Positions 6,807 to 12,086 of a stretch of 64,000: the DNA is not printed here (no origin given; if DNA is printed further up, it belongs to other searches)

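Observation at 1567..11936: Adjacent C25 (gingipain-type) giants sharing a dockerin-like module: possible cohesin-dockerin-style surface protease complex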

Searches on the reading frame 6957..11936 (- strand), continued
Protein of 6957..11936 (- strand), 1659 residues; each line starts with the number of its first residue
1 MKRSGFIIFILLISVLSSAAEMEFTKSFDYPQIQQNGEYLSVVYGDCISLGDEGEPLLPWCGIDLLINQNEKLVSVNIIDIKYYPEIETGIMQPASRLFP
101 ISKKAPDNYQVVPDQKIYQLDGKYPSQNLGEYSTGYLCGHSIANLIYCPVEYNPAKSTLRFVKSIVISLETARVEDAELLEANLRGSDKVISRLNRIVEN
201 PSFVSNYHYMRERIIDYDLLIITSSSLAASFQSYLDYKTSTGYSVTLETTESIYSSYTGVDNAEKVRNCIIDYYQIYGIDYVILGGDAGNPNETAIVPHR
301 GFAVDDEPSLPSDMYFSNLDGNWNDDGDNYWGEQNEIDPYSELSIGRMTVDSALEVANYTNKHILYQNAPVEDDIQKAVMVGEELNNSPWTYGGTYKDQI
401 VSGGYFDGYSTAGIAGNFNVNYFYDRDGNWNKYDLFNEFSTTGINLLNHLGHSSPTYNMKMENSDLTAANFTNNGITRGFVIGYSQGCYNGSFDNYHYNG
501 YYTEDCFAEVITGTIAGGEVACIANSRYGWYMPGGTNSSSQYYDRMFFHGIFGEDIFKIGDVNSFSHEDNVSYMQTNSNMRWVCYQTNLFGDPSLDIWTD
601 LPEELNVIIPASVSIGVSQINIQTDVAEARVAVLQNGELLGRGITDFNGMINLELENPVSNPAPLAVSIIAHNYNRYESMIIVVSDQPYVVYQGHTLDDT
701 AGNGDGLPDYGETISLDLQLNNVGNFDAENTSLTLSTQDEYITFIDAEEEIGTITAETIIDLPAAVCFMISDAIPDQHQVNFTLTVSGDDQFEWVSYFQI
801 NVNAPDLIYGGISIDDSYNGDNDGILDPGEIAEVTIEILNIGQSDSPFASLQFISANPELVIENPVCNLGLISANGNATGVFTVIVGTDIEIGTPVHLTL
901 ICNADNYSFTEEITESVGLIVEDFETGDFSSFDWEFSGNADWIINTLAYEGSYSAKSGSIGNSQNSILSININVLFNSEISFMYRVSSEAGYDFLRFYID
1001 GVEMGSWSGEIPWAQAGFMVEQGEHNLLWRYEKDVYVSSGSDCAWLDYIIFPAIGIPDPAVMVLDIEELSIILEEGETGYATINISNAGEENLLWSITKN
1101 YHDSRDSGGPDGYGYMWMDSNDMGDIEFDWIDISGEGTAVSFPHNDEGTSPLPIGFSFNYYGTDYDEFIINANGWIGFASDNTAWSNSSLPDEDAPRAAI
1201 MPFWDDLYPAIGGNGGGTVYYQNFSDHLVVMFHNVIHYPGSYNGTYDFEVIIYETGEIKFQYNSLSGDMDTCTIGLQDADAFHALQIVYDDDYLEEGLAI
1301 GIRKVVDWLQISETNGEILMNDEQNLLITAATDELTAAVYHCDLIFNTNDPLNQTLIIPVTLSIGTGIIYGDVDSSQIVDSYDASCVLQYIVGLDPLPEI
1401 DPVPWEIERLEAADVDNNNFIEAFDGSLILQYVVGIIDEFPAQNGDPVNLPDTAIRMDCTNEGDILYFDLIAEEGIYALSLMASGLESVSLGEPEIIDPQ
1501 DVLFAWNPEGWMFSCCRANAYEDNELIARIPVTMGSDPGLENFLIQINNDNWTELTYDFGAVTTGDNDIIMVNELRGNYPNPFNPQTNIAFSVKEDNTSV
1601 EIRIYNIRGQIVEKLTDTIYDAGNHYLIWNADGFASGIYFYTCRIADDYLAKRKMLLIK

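Call 21: find_encoding_contigs(protein=P0009, flank=10000, max_places=3)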
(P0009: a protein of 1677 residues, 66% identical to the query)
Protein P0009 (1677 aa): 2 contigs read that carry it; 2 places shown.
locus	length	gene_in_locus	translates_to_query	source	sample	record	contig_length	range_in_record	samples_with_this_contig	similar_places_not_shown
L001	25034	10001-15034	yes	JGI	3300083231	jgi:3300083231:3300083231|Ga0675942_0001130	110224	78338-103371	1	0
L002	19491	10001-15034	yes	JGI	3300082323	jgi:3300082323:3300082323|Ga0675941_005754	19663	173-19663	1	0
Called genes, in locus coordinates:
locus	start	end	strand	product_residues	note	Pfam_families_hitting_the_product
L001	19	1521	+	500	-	PF18962:Por_Secre_tail (weak)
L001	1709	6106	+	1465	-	PF08126:Propeptide_C25, PF01364:Peptidase_C25, PF13860:FlgD_ig, PF18962:Por_Secre_tail (weak)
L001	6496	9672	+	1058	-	PF07581:Glug (faint), PF00801:PKD (weak), PF18911:PKD_4, PF13860:FlgD_ig, PF18962:Por_Secre_tail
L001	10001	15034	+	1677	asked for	PF08126:Propeptide_C25 (weak), PF01364:Peptidase_C25, PF00404:Dockerin_1 (faint), PF18962:Por_Secre_tail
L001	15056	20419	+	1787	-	PF08126:Propeptide_C25, PF01364:Peptidase_C25, PF02369:Big_1 (weak), PF13620:CarboxypepD_reg (weak)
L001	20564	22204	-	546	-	PF00118:Cpn60_TCP1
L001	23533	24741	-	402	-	PF01676:Metalloenzyme, PF10143:PhosphMutase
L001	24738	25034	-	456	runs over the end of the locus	PF14821:Thr_synth_N, PF00291:PALP, PF24857:THR4_C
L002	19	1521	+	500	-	PF18962:Por_Secre_tail (weak)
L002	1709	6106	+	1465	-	PF08126:Propeptide_C25, PF01364:Peptidase_C25, PF13860:FlgD_ig, PF18962:Por_Secre_tail (weak)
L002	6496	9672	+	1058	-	PF07581:Glug (faint), PF00801:PKD (weak), PF18911:PKD_4, PF13860:FlgD_ig, PF18962:Por_Secre_tail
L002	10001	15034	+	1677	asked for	PF08126:Propeptide_C25 (weak), PF01364:Peptidase_C25, PF00404:Dockerin_1 (faint), PF18962:Por_Secre_tail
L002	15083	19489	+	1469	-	?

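Call 53: find_encoding_contigs(protein=P0007, flank=10000, max_places=2)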
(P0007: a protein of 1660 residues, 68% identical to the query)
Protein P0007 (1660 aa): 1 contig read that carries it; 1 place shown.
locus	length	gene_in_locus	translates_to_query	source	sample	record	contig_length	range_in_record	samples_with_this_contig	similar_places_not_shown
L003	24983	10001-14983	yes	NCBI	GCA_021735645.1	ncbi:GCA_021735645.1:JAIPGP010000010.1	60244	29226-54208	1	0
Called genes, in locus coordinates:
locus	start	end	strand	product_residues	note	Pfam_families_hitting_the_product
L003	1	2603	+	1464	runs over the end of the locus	PF08126:Propeptide_C25, PF01364:Peptidase_C25, PF13860:FlgD_ig, PF18962:Por_Secre_tail (weak)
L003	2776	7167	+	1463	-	PF08126:Propeptide_C25, PF01364:Peptidase_C25, PF13860:FlgD_ig, PF18962:Por_Secre_tail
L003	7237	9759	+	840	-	PF02415:Chlam_PMP (faint), PF07602:DUF1565 (weak), PF18962:Por_Secre_tail (weak), PF13860:FlgD_ig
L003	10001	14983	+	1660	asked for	PF08126:Propeptide_C25 (faint), PF01364:Peptidase_C25, PF18962:Por_Secre_tail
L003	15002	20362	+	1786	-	PF08126:Propeptide_C25, PF01364:Peptidase_C25, PF02369:Big_1 (weak), PF13620:CarboxypepD_reg (weak)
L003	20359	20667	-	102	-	PF13358:DDE_3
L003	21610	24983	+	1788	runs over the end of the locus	PF08126:Propeptide_C25, PF01364:Peptidase_C25, PF13620:CarboxypepD_reg (faint)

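Call 59: find_encoding_contigs(protein=P0006, flank=3000, max_places=4)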
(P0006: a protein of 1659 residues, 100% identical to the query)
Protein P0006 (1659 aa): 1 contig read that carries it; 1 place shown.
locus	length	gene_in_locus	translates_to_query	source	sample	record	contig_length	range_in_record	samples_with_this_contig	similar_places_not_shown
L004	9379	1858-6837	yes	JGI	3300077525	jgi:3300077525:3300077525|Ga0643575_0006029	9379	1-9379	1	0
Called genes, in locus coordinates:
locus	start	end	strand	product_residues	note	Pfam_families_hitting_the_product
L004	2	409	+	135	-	?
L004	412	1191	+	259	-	-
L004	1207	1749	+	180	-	PF03602:Cons_hypoth95, PF05175:MTS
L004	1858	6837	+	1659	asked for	PF08126:Propeptide_C25, PF01364:Peptidase_C25, PF18962:Por_Secre_tail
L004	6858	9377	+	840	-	?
